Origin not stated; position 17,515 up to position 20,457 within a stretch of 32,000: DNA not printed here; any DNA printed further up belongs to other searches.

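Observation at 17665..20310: Unusual fusion: rifampin-phosphotransferase/PEP-synthase-like ATP-grasp plus swivel His domain joined to a MazG/PRA-PH-like NTP pyrophosphohydrolase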

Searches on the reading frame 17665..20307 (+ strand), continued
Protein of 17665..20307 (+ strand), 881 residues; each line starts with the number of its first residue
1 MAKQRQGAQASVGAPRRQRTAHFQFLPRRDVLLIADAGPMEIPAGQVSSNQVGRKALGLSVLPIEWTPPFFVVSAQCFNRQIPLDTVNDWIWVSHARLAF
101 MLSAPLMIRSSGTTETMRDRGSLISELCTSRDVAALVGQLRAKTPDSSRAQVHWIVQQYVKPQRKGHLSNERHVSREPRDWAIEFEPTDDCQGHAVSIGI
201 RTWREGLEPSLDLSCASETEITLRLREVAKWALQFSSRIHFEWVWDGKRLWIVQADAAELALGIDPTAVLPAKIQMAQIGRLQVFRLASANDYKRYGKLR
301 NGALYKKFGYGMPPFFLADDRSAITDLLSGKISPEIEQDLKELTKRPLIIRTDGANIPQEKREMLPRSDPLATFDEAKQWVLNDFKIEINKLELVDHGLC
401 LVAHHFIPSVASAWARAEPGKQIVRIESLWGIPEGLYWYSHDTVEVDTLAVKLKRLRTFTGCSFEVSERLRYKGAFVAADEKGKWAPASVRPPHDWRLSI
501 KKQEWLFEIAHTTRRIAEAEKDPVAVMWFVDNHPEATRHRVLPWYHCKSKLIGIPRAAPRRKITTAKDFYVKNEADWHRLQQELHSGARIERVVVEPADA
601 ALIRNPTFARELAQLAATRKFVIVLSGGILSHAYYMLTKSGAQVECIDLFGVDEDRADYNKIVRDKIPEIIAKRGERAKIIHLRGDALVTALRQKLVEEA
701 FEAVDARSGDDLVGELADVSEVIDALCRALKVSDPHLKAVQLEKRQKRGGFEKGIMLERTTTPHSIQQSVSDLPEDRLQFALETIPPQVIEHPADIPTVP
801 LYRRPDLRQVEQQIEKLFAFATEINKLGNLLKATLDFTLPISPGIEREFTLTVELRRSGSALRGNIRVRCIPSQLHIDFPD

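Call 23: find_related_loci(query=A1, collection=genome_contigs, flank=6000)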
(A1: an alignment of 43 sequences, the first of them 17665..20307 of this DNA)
Query A1 (881 aa) in genome_contigs; peptide patterns used: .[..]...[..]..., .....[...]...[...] (x = any residue, [..] = any of these).
152 stretches matched a pattern; 100 encode a relative of the query (tblastn E <= 1e-3); the best 80 are kept; 80 distinct loci.
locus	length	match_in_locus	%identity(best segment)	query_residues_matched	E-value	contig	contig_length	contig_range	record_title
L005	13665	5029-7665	73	1-881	0e+0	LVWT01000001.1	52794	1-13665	MAG: Nitrospira sp. SG-bin2 contig10101, whole genome shotgun sequence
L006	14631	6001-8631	70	1-881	0e+0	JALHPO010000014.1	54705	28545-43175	MAG: Nitrospira sp. isolate bin.260 c_000000003032, whole genome shotgun sequence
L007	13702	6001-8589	53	27-881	0e+0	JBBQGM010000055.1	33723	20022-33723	MAG: Pyrinomonadales bacterium isolate Co_metawrap_963 Cmw_963_k141_6314500_length_33723_cov_16.9295, whole genome shotg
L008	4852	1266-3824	53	27-879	0e+0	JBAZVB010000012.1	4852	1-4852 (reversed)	MAG: Patescibacteria group bacterium isolate SO_2017_GW1_242 NODE_67397_length_4852_cov_4.496085_OW334_2017, whole genom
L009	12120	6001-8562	54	27-880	0e+0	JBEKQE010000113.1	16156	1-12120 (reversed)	MAG: Syntrophobacteraceae bacterium isolate SPRUCE 480 SPRUCE_480_113, whole genome shotgun sequence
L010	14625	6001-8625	53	3-881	0e+0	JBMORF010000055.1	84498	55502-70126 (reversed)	MAG: Thermodesulfobacteriota bacterium isolate Betzabe_MAG173 MAG173_55, whole genome shotgun sequence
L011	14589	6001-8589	51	16-881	0e+0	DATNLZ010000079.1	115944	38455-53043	MAG TPA_asm: Candidatus Dormiibacterota bacterium isolate SMAG_U11465 k141_372725, whole genome shotgun sequence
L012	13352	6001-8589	52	17-881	0e+0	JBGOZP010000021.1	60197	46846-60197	MAG: Terriglobia bacterium isolate OBJ_0618_130150_15 k141_398863_length_60197_cov_14.9976, whole genome shotgun sequenc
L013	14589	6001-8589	51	16-881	0e+0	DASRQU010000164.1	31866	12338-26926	MAG TPA_asm: Candidatus Acidiferrales bacterium isolate SMAG_U4315 k141_1192349, whole genome shotgun sequence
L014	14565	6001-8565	51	27-879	0e+0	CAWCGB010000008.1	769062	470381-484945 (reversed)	MAG: uncultured delta proteobacterium isolate MFD01231.bin.2.77 genome assembly, contig: contig_5126, whole genome shotg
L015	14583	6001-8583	50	17-880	0e+0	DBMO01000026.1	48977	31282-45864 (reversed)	MAG TPA_asm: Desulfarculales bacterium UBA696 UBA696_contig_1016, whole genome shotgun sequence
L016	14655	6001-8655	47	4-879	0e+0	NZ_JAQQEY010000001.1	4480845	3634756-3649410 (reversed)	Paraburkholderia sediminicola strain RL17-342-BIF-A 1, whole genome shotgun sequence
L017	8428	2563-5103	48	16-877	0e+0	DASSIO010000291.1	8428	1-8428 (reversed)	MAG TPA_asm: Terriglobales bacterium isolate SMAG_U1090 k141_685901, whole genome shotgun sequence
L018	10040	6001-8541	49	25-869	0e+0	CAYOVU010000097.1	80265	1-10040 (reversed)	MAG TPA_asm: uncultured Acidobacteriaceae bacterium isolate binchicken_co344_337 genome assembly, contig: k141_2400113,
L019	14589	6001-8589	51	27-881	0e+0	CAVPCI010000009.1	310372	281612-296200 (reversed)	MAG: uncultured Acidobacteriota bacterium isolate MFD10064.bin.1.97 genome assembly, contig: contig_25672, whole genome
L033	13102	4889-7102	41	33-766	6e-180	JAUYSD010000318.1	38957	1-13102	MAG: Sulfuritalea sp. isolate C5_metabat.bin.47 C5_k141_306528, whole genome shotgun sequence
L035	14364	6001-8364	41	17-794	1e-177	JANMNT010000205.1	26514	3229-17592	MAG: Burkholderiales bacterium isolate OTE_58_metabat_300 OTE_58_k141_3566640, whole genome shotgun sequence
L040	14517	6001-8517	36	42-879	2e-173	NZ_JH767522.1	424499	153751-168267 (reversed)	Catenovulum agarivorans YM01 Scaffold1, whole genome shotgun sequence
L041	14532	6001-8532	37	16-877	3e-166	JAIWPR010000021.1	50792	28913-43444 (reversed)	Luteimonas sp. Y-2-2-4F Scaffold10_2, whole genome shotgun sequence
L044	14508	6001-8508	39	29-881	1e-172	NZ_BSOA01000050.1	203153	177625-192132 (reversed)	Dyella flagellata strain NBRC 111981 sequence50, whole genome shotgun sequence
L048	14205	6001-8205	37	24-766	1e-146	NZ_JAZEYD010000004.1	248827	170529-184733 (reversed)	Acinetobacter sp. 161(2023) strain Acinetobacter161 4, whole genome shotgun sequence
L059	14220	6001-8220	34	25-763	2e-132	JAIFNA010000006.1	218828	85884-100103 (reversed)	MAG: Arcobacter sp. isolate Bin_6_9 scaffold_3, whole genome shotgun sequence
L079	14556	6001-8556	37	22-874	6e-172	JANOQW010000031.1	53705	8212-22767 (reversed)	MAG: Methylophilaceae bacterium isolate VAR_4_metabat_244 VAR_4_k141_550437, whole genome shotgun sequence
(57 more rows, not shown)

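Call 27: search_protein_families(library=pfam, proteins=[L033:7754-9001:+, L041:8637-10049:+, L044:8715-10112:+, L079:8708-9979:+, L035:9573-10967:-, L040:9636-10994:+, L048:9687-11525:-, L059:9458-10879:-], max_evalue=0.01)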
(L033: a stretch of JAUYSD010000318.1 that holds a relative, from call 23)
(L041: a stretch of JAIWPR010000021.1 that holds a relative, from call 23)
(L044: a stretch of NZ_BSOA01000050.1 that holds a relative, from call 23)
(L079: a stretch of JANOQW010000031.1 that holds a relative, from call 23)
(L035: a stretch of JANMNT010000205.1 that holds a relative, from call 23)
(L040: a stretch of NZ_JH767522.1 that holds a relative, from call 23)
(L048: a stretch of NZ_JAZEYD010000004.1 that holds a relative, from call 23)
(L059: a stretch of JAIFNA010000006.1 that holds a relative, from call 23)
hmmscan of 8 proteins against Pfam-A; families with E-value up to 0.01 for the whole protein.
L033:7754-9001:+ (416 aa): 0 families

L041:8637-10049:+ (471 aa): 0 families

L044:8715-10112:+ (466 aa): 0 families

L079:8708-9979:+ (424 aa): 0 families

L035:9573-10967:- (464 aa): 0 families

L040:9636-10994:+ (453 aa): 2 families
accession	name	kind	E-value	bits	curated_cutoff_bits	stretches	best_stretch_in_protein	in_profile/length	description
PF13173.12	AAA_14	-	6.9e-23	81.5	27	1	34-163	2-128/129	AAA domain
PF13635.12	DUF4143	-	1e-22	81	28.1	1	236-402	1-160/160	Domain of unknown function (DUF4143)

L048:9687-11525:- (612 aa): 4 families
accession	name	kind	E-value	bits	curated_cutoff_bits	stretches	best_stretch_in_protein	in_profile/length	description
PF01380.27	SIS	-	1.4e-60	203.3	25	2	288-420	3-130/131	SIS domain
PF13522.11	GATase_6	-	2.1e-18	67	27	1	65-182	10-120/130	Glutamine amidotransferase domain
PF13537.11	GATase_7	-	3e-15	56.7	25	1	81-191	9-116/123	Glutamine amidotransferase domain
PF13230.11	GATase_4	-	6.5e-05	22.4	23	1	41-139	47-145/272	Glutamine amidotransferases class-II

L059:9458-10879:- (473 aa): 0 families

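Call 44: search_dna_similar(query=window:17665-20307:+, collection=plasmids, mode=protein, max_rows=15)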
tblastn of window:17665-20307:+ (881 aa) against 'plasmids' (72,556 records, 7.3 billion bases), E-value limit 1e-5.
Records with a match: 29; places in all: 29; records where one place covers at least 80% of the query: 0.
Best place of each record, by identity: <60% 29.
By first word of the organism name: Bacillus 18; Halorussus 4; Paenibacillus 2; Caulobacter 1; Leptolyngbya 1; Pseudarthrobacter 1; Hymenobacter 1; Lysinibacillus 1.
By predicted mobility (MOB-suite, as given by PLSDB): non-mobilizable 28; conjugative 1.
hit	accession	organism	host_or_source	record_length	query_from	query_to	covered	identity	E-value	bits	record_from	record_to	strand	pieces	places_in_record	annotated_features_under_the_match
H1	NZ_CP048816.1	Caulobacter rhizosphaerae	cell culture,soil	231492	400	763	41%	27.8%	5e-28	130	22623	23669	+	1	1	nucleoside triphosphate pyrophosphohydrolase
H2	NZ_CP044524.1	Halorussus halophilus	pure culture,marine solar saltern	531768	657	759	12%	47.1%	3e-10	72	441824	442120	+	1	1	nucleoside triphosphate pyrophosphohydrolase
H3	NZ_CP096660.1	Halorussus limi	cell culture,saline soil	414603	658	765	12%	41.3%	2e-8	66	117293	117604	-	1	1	nucleoside triphosphate pyrophosphohydrolase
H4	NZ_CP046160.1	Leptolyngbya sp. BL0902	cell culture,open pond on an algae farm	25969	656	757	12%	43.1%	2e-11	76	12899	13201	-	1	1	nucleoside triphosphate pyrophosphohydrolase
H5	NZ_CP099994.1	Halorussus salilacus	cell culture,Substrate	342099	658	759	12%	43.1%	7e-9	68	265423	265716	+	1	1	nucleoside triphosphate pyrophosphohydrolase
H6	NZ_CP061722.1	Pseudarthrobacter sp. BIM B-2242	cell culture,paddy soil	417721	659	761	12%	42.7%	2e-8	66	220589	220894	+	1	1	nucleoside triphosphate pyrophosphohydrolase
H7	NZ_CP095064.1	Hymenobacter volaticus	single cell,air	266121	658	760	12%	42.7%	3e-8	66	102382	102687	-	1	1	nucleoside triphosphate pyrophosphohydrolase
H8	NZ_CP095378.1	Bacillus cereus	cell cuture,Pond silt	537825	659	757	11%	43.4%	5e-10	72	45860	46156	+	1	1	nucleoside triphosphate pyrophosphohydrolase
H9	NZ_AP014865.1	Bacillus thuringiensis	-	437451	659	757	11%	43.4%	9e-10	71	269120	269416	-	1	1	nucleoside triphosphate pyrophosphohydrolase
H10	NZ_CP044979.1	Bacillus thuringiensis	whole organism,soil sample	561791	659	757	11%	43.4%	2e-9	69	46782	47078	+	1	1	nucleoside triphosphate pyrophosphohydrolase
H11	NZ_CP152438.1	Bacillus sp. BR3(2024)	-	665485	659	757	11%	43.4%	2e-9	69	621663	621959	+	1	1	nucleoside triphosphate pyrophosphohydrolase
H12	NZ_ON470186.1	Bacillus thuringiensis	-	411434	659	757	11%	42.4%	8e-9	67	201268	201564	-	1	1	nucleoside triphosphate pyrophosphohydrolase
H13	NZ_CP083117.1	Bacillus thuringiensis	whole organism,Biopesticide Delfin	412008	659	757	11%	42.4%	8e-9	67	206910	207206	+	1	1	nucleoside triphosphate pyrophosphohydrolase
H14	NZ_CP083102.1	Bacillus thuringiensis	whole organism,Biopesticide DiPel DF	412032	659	757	11%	42.4%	8e-9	67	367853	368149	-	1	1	nucleoside triphosphate pyrophosphohydrolase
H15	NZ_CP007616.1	Bacillus thuringiensis serovar kurstaki str. YBT-1520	-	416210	659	757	11%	42.4%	8e-9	67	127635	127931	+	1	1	nucleoside triphosphate pyrophosphohydrolase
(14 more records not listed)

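Call 45: get_annotated_region(hit=H1, flank=7000)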
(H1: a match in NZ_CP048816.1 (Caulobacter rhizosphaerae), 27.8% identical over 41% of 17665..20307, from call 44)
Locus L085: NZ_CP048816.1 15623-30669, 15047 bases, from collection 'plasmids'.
description: Caulobacter rhizosphaerae strain KCTC 52515 plasmid unnamed
organism: Caulobacter rhizosphaerae (NCBI taxid 2010972)
taxonomy: Bacteria; Pseudomonadota; Alphaproteobacteria; Caulobacterales; Caulobacteraceae; Caulobacter; Caulobacter rhizosphaerae
host: -; source: cell culture,soil; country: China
typing (MOB-suite, as given by PLSDB): non-mobilizable; replicon rep_cluster_1122; mating-pair formation MPF_T
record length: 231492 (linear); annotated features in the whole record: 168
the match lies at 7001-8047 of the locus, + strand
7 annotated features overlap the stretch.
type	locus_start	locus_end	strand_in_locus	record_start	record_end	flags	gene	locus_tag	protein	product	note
CDS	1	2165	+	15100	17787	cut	-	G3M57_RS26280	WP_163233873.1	TonB-dependent receptor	-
CDS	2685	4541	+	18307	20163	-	-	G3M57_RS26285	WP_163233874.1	class I SAM-dependent methyltransferase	-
CDS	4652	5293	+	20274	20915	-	-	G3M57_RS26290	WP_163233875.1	hypothetical protein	-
CDS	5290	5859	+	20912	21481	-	-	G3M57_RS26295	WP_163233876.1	hypothetical protein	-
CDS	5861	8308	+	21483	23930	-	-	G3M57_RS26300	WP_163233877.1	nucleoside triphosphate pyrophosphohydrolase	-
CDS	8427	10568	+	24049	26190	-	-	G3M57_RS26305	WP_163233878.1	GNAT family N-acetyltransferase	-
CDS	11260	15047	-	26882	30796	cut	-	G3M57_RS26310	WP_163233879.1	hypothetical protein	-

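Call 48: search_protein_families(library=pfam, proteins=[L085:2685-4538:+, L085:4652-5290:+, L085:5290-5856:+, L085:5861-8305:+, L085:8427-10565:+], max_evalue=0.1)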
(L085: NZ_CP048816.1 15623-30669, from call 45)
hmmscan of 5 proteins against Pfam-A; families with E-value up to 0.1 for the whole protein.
L085:2685-4538:+ (618 aa): 0 families

L085:4652-5290:+ (213 aa): 1 family
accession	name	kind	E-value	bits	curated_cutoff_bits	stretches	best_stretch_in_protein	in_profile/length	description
PF12411.13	Choline_sulf_C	-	0.055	13.7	27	0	170-191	6-29/53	Choline sulfatase enzyme C terminal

L085:5290-5856:+ (189 aa): 1 family
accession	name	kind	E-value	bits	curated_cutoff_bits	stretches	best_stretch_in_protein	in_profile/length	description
PF14023.12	Bestrophin-like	-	0.0049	16.9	32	0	93-155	5-67/232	Bestrophin-like domain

L085:5861-8305:+ (815 aa): 1 family
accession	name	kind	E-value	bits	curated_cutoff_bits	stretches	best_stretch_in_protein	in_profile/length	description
PF01503.22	PRA-PH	-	0.0003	21.6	21.3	1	638-708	13-83/86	Phosphoribosyl-ATP pyrophosphohydrolase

L085:8427-10565:+ (713 aa): 6 families
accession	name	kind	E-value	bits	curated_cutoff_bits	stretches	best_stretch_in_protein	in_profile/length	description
PF00583.31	Acetyltransf_1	-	2.8e-09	37.7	20.7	1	54-128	38-116/116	Acetyltransferase (GNAT) family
PF13673.13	Acetyltransf_10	-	1.3e-08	35.3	23.6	1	72-132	51-111/128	Acetyltransferase (GNAT) domain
PF13508.13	Acetyltransf_7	-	1.6e-07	32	27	1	62-129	16-83/84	Acetyltransferase (GNAT) domain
PF13470.12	PIN_3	-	3.6e-05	25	27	1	181-300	3-113/115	PIN domain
PF13420.13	Acetyltransf_4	-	0.048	14.1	24.3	1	72-134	75-140/155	Acetyltransferase (GNAT) domain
PF14542.12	Acetyltransf_CG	-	0.058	14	30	0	78-106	30-58/80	GCN5-related N-acetyl-transferase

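Call 53: search_protein_families(library=pfam, alignment_id=A4, max_evalue=0.00001)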
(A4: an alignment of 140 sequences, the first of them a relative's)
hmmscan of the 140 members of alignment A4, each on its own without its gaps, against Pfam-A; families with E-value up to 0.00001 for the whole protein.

A. member 1, L001:1189-3483:- (764 aa): 1 family
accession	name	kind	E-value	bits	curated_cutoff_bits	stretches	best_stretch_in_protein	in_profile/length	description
PF01869.26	BcrAD_BadFG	-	4.3e-70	236.7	31.5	2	387-644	1-270/271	BadF/BadG/BcrA/BcrD ATPase family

B. families by the number of members that match (of 140 scanned): 131 families (the first 25 are shown)
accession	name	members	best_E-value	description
PF00589.27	Phage_integrase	5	3.6e-22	Phage integrase family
PF01609.27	DDE_Tnp_1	4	7.9e-23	Transposase DDE domain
PF00239.26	Resolvase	3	1e-47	Resolvase, N terminal domain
PF08837.16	DUF1810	2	6.7e-60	Protein of unknown function (DUF1810)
PF01610.23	DDE_Tnp_ISL3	2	1.4e-57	Transposase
PF13378.12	MR_MLE_C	2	3.1e-53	Enolase C-terminal domain-like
PF01555.25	N6_N4_Mtase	2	6.2e-39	DNA methylase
PF13356.12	Arm-DNA-bind_3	2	1.3e-25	Arm DNA-binding domain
PF13701.12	DDE_Tnp_1_4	2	4.4e-24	Transposase DDE domain group 1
PF02746.21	MR_MLE_N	2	1.2e-15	Mandelate racemase / muconate lactonizing enzyme, N-terminal domain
PF14690.11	Zn_ribbon_ISL3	2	1.4e-13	zinc-finger of transposase IS204/IS1001/IS1096/IS1165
PF13384.12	HTH_23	2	2.5e-08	Homeodomain-like domain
PF01268.25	FTHFS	1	3.8e-208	Formate--tetrahydrofolate ligase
PF00521.26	DNA_topoisoIV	1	2e-163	DNA gyrase/topoisomerase IV, subunit A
PF11867.13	T1RH-like_C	1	8.7e-129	Type I restriction enzyme HindI endonuclease subunit-like, C-terminal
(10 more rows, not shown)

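Call 54: search_protein_families(library=padloc, alignment_id=A4, max_evalue=0.00001)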
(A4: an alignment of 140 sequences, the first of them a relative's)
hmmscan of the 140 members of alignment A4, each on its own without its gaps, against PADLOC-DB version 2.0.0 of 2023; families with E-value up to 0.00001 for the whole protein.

A. member 1, L001:1189-3483:- (764 aa): 0 families

B. families by the number of members that match (of 140 scanned): 175 families (the first 25 are shown)
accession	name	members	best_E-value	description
PDLC03323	MTase_II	2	5e-150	Type II methyltransferase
PDLC03228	MTase_II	2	2.2e-96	Type II methyltransferase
PDLC03920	MkoA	2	7.5e-37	-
PDLC03371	MTase_II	2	6.3e-34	Type II methyltransferase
PDLC03387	MTase_II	2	2.3e-31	Type II methyltransferase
PDLC03216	MTase_II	2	1.4e-26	Type II methyltransferase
PDLC03299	MTase_II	2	3.6e-26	Type II methyltransferase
PDLC03353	MTase_II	2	1.4e-24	Type II methyltransferase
PDLC03738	oMTase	2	1.5e-24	orphan methyltransferase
PDLC03265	MTase_II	2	2.4e-24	Type II methyltransferase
PDLC03320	MTase_II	2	6.6e-23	Type II methyltransferase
PDLC03339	MTase_II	2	1.4e-19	Type II methyltransferase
PDLC03230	MTase_II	2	2.8e-19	Type II methyltransferase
PDLC03350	MTase_II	2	6.3e-19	Type II methyltransferase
PDLC03238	MTase_II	2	3e-16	Type II methyltransferase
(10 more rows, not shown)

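Call 64: search_dna_similar(query=window:17665-20307:+, collection=phages, mode=protein, max_rows=10)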
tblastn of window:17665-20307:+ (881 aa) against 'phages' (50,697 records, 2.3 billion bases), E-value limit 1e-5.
No match.
